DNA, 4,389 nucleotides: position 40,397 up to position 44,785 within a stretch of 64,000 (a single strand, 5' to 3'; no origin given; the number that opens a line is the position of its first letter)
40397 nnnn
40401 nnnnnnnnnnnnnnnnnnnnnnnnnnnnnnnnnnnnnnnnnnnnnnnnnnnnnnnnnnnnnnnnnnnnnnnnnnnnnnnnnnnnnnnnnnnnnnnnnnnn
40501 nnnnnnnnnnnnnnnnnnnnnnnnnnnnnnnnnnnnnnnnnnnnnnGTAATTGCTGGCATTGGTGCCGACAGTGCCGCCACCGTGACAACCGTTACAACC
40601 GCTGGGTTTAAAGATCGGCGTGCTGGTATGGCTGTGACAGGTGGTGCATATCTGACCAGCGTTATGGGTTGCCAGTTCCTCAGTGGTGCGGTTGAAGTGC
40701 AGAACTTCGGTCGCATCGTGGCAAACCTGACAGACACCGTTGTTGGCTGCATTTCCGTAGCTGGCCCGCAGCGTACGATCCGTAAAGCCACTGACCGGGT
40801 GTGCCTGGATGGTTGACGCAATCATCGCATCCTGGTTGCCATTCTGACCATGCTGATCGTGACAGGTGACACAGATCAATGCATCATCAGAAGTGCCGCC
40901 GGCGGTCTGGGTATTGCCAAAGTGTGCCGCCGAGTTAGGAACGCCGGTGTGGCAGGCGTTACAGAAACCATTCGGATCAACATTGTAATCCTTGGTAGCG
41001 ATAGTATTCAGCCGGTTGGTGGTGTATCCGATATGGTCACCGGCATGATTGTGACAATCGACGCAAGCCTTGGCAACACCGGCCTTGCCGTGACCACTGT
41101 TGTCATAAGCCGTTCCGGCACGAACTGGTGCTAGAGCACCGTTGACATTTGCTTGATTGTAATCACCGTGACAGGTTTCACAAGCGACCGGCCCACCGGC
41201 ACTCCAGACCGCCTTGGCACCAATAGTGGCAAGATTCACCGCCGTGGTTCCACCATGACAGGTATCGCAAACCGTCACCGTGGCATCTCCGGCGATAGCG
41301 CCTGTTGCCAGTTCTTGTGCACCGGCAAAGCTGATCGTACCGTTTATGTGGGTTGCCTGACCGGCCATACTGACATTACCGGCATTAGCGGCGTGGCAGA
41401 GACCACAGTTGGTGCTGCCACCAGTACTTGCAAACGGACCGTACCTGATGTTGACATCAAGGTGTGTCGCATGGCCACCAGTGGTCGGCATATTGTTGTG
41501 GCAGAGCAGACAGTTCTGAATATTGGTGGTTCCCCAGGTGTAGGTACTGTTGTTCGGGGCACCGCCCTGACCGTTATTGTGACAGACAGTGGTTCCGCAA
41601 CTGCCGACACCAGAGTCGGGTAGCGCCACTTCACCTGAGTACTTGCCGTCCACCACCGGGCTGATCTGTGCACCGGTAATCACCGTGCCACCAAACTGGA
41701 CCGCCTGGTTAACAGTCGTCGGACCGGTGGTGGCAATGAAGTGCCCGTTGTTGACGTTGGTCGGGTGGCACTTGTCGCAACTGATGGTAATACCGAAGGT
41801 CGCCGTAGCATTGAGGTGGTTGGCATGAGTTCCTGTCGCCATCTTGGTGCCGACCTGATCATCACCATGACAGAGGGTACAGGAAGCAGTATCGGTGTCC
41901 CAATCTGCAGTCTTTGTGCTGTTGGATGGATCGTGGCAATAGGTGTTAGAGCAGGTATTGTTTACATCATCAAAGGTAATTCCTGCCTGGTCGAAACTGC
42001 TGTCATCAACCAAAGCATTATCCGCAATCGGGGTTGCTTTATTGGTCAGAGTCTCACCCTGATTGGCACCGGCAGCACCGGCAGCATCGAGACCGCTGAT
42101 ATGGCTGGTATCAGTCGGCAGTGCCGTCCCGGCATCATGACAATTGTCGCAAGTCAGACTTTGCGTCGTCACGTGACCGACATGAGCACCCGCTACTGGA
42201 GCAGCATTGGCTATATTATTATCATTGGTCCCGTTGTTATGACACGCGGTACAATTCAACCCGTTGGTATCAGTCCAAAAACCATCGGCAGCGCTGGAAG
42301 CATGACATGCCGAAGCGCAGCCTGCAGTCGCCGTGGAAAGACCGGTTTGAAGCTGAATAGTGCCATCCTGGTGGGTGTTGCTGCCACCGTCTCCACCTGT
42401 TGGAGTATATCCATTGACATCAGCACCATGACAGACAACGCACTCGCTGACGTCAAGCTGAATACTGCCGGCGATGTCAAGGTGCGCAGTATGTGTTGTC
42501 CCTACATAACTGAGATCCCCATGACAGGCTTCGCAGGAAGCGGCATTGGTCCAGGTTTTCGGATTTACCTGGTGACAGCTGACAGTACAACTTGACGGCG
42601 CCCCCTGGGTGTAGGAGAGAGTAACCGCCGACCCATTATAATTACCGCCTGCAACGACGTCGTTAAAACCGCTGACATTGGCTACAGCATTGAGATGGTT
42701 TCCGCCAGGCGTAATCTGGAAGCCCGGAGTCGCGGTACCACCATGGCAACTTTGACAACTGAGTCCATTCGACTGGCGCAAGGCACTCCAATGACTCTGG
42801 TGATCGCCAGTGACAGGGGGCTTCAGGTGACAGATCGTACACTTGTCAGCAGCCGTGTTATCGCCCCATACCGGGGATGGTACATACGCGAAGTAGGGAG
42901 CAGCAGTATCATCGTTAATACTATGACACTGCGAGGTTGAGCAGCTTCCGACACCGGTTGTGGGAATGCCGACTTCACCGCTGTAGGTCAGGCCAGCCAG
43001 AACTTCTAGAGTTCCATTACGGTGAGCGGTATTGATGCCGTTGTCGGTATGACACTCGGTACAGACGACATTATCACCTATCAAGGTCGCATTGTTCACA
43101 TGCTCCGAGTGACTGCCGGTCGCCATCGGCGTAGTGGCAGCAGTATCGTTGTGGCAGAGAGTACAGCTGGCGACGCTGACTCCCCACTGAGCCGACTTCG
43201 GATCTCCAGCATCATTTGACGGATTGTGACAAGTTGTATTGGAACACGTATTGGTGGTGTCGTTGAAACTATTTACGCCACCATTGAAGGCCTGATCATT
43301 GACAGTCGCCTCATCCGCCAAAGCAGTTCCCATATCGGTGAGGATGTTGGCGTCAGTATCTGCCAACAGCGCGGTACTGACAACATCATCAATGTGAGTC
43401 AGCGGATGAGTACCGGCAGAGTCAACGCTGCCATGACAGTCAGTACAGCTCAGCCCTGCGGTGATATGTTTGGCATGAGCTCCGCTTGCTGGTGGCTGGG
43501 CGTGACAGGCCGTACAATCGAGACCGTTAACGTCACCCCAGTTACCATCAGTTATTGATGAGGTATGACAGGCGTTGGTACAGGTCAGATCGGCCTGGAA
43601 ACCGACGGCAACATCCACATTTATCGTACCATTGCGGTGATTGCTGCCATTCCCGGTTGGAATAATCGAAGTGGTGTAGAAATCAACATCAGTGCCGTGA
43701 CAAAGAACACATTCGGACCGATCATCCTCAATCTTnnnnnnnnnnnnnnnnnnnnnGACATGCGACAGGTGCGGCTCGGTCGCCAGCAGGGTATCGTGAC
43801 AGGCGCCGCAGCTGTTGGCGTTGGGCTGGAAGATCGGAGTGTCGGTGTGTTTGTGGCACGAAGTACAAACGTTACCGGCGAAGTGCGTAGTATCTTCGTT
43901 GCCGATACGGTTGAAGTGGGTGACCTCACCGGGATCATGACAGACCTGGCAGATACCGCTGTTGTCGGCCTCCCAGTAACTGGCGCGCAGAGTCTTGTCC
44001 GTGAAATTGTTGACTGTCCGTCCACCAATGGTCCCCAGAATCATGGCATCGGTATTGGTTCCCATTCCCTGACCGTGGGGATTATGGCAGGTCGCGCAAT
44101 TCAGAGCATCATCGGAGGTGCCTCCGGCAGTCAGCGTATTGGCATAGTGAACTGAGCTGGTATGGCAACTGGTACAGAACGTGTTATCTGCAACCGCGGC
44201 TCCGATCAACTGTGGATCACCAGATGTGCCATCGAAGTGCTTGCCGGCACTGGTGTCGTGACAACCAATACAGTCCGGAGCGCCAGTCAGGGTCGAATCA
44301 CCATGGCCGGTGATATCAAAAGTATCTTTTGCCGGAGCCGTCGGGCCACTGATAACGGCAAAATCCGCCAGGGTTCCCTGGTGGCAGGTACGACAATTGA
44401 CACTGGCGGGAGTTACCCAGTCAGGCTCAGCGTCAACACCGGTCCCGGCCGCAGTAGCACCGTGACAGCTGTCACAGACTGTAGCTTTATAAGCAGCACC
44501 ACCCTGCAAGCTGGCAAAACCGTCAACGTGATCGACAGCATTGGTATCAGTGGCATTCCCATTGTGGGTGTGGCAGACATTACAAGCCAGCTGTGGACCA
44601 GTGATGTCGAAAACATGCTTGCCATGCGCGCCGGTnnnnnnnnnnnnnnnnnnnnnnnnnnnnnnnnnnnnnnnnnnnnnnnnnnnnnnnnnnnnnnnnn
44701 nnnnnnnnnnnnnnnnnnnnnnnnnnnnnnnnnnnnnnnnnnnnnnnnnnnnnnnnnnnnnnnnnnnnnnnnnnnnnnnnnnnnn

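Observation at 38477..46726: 2749-aa cytochrome with ~57 CxxCH plus ~14 CX3CH/CX4CH motifs and large internal tandem duplications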

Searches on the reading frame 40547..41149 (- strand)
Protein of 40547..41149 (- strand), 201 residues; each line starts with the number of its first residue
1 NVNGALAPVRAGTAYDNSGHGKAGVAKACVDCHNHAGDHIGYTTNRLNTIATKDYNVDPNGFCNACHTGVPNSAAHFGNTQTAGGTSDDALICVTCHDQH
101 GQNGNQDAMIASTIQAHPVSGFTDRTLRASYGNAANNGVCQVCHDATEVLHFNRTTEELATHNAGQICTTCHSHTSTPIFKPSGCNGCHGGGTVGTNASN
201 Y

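Call 74: search_protein_families(library=pfam, proteins=[window:40547-41149:-], max_evalue=0.01)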
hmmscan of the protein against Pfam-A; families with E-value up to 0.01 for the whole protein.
window:40547-41149:- (201 aa): 3 families
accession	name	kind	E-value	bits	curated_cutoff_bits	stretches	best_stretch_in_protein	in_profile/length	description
PF14522.11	Cytochrome_C7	-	3.1e-10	40.2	24.8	3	136-189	12-66/67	Cytochrome c7 and related cytochrome c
PF14537.11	Cytochrom_c3_2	-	5e-07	30.5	25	1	133-189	22-78/79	Cytochrome c3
PF09699.15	Paired_CXXCH_1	-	0.007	16.5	20.6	0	93-104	9-20/41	Doubled CXXCH motif (Paired_CXXCH_1)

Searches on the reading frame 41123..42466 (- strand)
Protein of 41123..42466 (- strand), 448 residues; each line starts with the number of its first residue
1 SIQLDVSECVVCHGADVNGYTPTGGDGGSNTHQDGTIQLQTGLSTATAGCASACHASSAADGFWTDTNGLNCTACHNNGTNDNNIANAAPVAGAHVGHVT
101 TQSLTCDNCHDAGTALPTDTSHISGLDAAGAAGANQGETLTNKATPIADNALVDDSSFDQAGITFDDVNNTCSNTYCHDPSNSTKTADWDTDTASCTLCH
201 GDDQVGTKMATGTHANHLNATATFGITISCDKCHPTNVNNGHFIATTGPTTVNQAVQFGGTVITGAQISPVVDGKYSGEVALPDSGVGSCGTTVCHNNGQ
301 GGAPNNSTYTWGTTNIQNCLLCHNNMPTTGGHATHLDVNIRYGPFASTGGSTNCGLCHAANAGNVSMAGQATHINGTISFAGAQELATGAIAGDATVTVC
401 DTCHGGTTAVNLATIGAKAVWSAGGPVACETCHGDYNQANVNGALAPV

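Call 42: predict_structure(alignment_id=A1)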
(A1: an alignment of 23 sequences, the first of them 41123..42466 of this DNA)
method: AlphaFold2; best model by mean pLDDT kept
length: 448 residues; sequences in the alignment: 23
mean_pLDDT: 39.8   pTM: 0.27
mean pLDDT of the five models: 39.8, 39.0, 36.4, 36.3, 33.4
residues with pLDDT >= 90: 0; 70-90: 0; 50-70: 36; < 50: 412
segments of 3 or more residues with pLDDT < 50: 1-14, 16-75, 77-94, 112-121, 123-142, 144-153, 157-199, 201-213, 222-225, 235-448
pLDDT, mean of each block of 10 residues (from residue 1): 41 45 34 31 36 39 39 46 40 48 53 47 42 42 47 47 41 39 39 44 41 50 50 47 35 33 30 28 34 41 39 39 45 45 39 44 40 32 27 34 38 33 34 39 34
secondary structure, 60 per line:
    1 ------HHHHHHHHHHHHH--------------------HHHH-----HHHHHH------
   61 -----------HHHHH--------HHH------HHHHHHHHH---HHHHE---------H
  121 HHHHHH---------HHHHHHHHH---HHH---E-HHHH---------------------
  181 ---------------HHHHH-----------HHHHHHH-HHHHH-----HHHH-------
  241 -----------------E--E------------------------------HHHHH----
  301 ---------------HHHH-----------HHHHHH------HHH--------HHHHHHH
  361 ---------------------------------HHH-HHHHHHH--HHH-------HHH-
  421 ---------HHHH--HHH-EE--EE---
elements in order: H7-19 H40-43 H49-54 H72-76 H94-102 H106-109 H120-126 H136-144 H156-159 H196-200 H212-218 H220-224 H230-233 H292-296 H316-319 H331-336 H354-360 H398-404 H430-433

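Call 44: search_solved_structures(query=A1, max_evalue=10)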
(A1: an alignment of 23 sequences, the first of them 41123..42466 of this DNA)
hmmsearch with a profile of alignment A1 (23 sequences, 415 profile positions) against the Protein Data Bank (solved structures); distinct sequences matched with E-value up to 10: 51.
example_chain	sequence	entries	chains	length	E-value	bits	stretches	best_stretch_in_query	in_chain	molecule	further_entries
9h19_C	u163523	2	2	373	0.00029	23.3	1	61-182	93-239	Photosynthetic reaction center cytochrome c subunit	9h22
7o0u_C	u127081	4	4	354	0.00048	22.6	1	61-181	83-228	MULTIHEME_CYTC domain-containing protein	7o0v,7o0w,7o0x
5yq7_C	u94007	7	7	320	0.00086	21.7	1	200-384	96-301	Cytochrome subunit of photosynthetic reaction center | MULTIHEME_CYTC DOMAIN-CONTAINING PROTEIN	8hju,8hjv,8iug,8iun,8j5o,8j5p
3ov0_A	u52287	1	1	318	0.00099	21.5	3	4-113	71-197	Cytochrome c family protein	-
7c9r_C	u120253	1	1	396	0.0025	20.2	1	64-117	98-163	Photosynthetic reaction center cytochrome c subunit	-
8k5o_C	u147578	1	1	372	0.0035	19.7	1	66-131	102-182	Photosynthetic reaction center cytochrome c subunit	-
3bng_A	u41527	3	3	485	0.0055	19.1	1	65-133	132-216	Cytochrome c-552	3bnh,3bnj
1qdb_A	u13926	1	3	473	0.0072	18.7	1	65-228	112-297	CYTOCHROME C NITRITE REDUCTASE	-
1fs7_A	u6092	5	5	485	0.01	18.2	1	65-133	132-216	CYTOCHROME C NITRITE REDUCTASE | Cytochrome c-552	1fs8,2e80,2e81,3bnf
1fs9_A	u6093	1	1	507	0.011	18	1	65-132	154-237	CYTOCHROME C NITRITE REDUCTASE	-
1p2h_A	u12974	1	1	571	0.016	17.5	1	160-244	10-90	flavocytochrome c3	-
1p2e_A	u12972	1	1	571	0.018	17.4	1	160-244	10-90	flavocytochrome c3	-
1bvb_A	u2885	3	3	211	0.023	17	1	319-401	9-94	CYTOCHROME C-554 | CYTOCHROME C554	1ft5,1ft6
8bcx_A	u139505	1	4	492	0.035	16.4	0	62-160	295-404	Nitrite reductase (cytochrome; ammonia-forming)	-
1h21_A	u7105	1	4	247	0.066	15.5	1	337-406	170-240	SPLIT-SORET CYTOCHROME C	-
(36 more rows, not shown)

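Call 81: search_protein_representatives(alignment_id=A1)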
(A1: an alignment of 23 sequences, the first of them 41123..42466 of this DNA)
Query: 23 sequences, 415 profile positions. Proteins with E-value up to 0.001 (for the whole library): 3797; up to 1e-10: 2420; up to 1e-30: 1008. The best 150 are listed.
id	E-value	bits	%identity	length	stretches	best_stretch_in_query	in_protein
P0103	0.0e+00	1260.8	-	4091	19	2-402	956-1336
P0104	0.0e+00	1248.6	-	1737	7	3-414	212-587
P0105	0.0e+00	1057.4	-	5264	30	187-354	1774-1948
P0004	0.0e+00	1016.9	-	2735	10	2-413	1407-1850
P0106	7.6e-287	967.3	-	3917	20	146-402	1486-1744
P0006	1.3e-279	943.5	-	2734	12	2-413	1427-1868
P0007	6.2e-274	924.8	-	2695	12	2-413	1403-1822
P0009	2.6e-260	879.9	-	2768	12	2-405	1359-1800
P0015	7.1e-250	845.5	-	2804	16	3-348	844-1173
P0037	4.6e-241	816.5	-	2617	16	4-401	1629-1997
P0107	2.6e-224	761.4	-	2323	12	3-401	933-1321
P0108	3.9e-223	757.5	-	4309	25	187-346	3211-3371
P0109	4.1e-222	754.1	-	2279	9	3-414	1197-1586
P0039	4.1e-220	747.5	-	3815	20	3-405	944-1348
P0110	4.0e-207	704.7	-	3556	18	154-405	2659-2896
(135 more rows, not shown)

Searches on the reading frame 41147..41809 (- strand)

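Call 74: search_protein_families(library=pfam, proteins=[window:41147-41809:-], max_evalue=0.01)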
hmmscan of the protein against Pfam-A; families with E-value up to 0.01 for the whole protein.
window:41147-41809:- (221 aa): 6 families
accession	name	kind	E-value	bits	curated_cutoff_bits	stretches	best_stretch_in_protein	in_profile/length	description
PF14522.11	Cytochrome_C7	-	3.9e-08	33.4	24.8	0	131-214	12-66/67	Cytochrome c7 and related cytochrome c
PF14537.11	Cytochrom_c3_2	-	6.1e-07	30.2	25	0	75-145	11-70/79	Cytochrome c3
PF22113.1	Mtrc-MtrF_II-IV_dom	-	6.7e-07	29.4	30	1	74-217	10-166/176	Outer membrane cytochrome MtrC/MtrF-like, domains II/IV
PF09698.15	GSu_C4xC__C2xCH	-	2.7e-06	28.4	21.7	1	70-104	1-36/36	Geobacter CxxxxCH...CXXCH motif (GSu_C4xC__C2xCH)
PF02085.21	Cytochrom_CIII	-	0.00022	22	22.9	0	68-109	46-87/101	Class III cytochrome C family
PF09699.15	Paired_CXXCH_1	-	0.00079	19.5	20.6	0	180-216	8-38/41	Doubled CXXCH motif (Paired_CXXCH_1)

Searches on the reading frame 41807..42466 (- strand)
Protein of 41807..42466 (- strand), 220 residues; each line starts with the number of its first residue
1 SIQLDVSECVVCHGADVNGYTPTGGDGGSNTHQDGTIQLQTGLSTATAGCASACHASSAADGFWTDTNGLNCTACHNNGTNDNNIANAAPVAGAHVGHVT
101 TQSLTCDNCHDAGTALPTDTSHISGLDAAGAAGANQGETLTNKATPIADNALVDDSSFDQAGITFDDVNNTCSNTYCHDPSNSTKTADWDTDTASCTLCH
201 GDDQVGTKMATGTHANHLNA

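Call 64: predict_structure(alignment_id=A4)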
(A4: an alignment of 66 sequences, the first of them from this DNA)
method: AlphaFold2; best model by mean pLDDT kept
length: 209 residues; sequences in the alignment: 66
mean_pLDDT: 61.5   pTM: 0.48
mean pLDDT of the five models: 61.5, 60.8, 60.3, 54.2, 51.4
residues with pLDDT >= 90: 0; 70-90: 47; 50-70: 137; < 50: 25
segments of 3 or more residues with pLDDT < 50: 24-30, 54-62
pLDDT, mean of each block of 10 residues (from residue 1): 68 71 48 51 52 48 52 62 62 69 74 60 71 78 66 64 59 57 59 62 57
secondary structure, 60 per line:
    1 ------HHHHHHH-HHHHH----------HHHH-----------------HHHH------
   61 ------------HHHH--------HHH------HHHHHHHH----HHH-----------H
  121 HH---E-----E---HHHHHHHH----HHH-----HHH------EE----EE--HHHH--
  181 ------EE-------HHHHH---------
elements in order: H7-13 H15-19 H30-33 H51-54 H73-76 H94-101 H136-143 H175-178 H196-200

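Call 66: fold_search(model_id=the predicted structure, library=pdb)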
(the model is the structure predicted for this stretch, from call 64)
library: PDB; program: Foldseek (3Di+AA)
matches with E <= 10: 0; with E <= 0.001: 0
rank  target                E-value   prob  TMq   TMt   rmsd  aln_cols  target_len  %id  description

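Call 74: search_protein_families(library=pfam, proteins=[window:41807-42466:-], max_evalue=0.01)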
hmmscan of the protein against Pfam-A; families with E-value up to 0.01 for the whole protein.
window:41807-42466:- (220 aa): 3 families
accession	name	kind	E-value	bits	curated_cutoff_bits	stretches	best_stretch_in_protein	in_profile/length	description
PF14522.11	Cytochrome_C7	-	1.3e-05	25.4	24.8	0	6-77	13-67/67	Cytochrome c7 and related cytochrome c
PF22113.1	Mtrc-MtrF_II-IV_dom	-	1.9e-05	24.7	30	0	5-122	80-175/176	Outer membrane cytochrome MtrC/MtrF-like, domains II/IV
PF14537.11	Cytochrom_c3_2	-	0.0021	18.9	25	0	49-112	8-66/79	Cytochrome c3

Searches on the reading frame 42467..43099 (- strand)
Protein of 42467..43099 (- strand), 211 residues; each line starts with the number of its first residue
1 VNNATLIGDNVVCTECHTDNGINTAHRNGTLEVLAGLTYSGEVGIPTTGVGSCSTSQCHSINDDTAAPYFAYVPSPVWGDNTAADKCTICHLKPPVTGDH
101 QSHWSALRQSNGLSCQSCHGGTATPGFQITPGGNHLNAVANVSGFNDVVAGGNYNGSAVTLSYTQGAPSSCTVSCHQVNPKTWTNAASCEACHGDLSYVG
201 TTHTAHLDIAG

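Call 74: search_protein_families(library=pfam, proteins=[window:42467-43099:-], max_evalue=0.01)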
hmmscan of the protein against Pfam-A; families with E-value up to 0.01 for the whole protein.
window:42467-43099:- (211 aa): 2 families
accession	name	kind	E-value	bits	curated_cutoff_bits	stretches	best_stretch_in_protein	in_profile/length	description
PF14522.11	Cytochrome_C7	-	6.1e-06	26.4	24.8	0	99-193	4-66/67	Cytochrome c7 and related cytochrome c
PF09698.15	GSu_C4xC__C2xCH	-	0.00032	21.8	21.7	1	52-91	1-36/36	Geobacter CxxxxCH...CXXCH motif (GSu_C4xC__C2xCH)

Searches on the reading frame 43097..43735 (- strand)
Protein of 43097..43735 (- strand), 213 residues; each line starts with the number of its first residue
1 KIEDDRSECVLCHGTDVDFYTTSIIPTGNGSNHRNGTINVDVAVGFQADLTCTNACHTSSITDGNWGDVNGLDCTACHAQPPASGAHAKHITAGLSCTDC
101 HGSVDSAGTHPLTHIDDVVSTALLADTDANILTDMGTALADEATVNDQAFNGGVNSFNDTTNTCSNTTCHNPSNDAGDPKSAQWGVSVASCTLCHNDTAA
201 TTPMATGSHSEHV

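Call 74: search_protein_families(library=pfam, proteins=[window:43097-43735:-], max_evalue=0.01)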
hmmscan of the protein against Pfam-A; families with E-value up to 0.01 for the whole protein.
window:43097-43735:- (213 aa): 2 families
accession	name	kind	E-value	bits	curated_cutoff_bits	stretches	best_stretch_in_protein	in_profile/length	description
PF14522.11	Cytochrome_C7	-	1.2e-05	25.5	24.8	0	86-106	4-25/67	Cytochrome c7 and related cytochrome c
PF14537.11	Cytochrom_c3_2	-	0.00079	20.3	25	0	48-101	5-64/79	Cytochrome c3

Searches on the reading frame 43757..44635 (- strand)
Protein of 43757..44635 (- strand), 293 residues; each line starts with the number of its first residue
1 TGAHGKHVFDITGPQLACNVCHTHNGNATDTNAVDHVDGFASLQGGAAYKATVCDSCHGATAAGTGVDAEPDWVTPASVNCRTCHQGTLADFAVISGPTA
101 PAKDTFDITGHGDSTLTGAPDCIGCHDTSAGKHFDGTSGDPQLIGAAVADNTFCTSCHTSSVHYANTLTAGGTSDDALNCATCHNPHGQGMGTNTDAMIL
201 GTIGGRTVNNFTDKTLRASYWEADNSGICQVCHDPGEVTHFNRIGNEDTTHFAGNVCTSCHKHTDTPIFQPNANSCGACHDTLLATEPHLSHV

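Call 45: search_solved_structures(query=window:43770-44500:-, max_evalue=10)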
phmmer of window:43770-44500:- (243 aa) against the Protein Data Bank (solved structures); distinct sequences matched with E-value up to 10: 11.
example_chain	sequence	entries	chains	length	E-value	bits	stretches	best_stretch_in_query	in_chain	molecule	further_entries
6r2q_A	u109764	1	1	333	0.051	16.4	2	106-145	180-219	Cystathionine beta-synthase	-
8hdd_B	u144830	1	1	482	0.11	15.3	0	67-100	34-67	Glucose dehydrogenase beta subunit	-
8zk2_C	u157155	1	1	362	0.57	12.9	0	162-194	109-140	Photosynthetic reaction center cytochrome c subunit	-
3owm_A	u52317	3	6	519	0.68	12.7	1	131-225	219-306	Eight-heme nitrite reductase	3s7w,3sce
3rkh_A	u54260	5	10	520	0.68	12.7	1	131-225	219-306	Eight-heme nitrite reductase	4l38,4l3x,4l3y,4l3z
3uu9_A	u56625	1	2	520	0.68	12.7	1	131-225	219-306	Eight-heme nitrite reductase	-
4q4u_A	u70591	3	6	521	0.68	12.7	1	131-225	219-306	Eight-heme nitrite reductase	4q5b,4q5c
4q0t_A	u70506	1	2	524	0.69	12.7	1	131-225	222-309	Eight-heme nitrite reductase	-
2ot4_A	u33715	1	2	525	0.69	12.7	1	131-225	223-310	Eight-heme nitrite reductase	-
2zo5_A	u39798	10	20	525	0.69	12.7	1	131-225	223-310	Eight-heme nitrite reductase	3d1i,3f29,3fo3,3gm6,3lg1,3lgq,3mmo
8uf3_A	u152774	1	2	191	0.95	12.2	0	124-161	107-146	Cytochrome C4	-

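Call 74: search_protein_families(library=pfam, proteins=[window:43757-44635:-], max_evalue=0.01)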
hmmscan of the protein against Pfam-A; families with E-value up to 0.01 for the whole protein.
window:43757-44635:- (293 aa): 4 families
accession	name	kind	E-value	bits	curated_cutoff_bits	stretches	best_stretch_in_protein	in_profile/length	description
PF14522.11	Cytochrome_C7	-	1.1e-15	57.6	24.8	4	225-281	12-67/67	Cytochrome c7 and related cytochrome c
PF22113.1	Mtrc-MtrF_II-IV_dom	-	2.2e-11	44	30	2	148-284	3-130/176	Outer membrane cytochrome MtrC/MtrF-like, domains II/IV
PF14537.11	Cytochrom_c3_2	-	3.6e-09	37.4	25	1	226-281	26-79/79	Cytochrome c3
PF09699.15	Paired_CXXCH_1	-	0.0006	19.9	20.6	0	179-189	8-18/41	Doubled CXXCH motif (Paired_CXXCH_1)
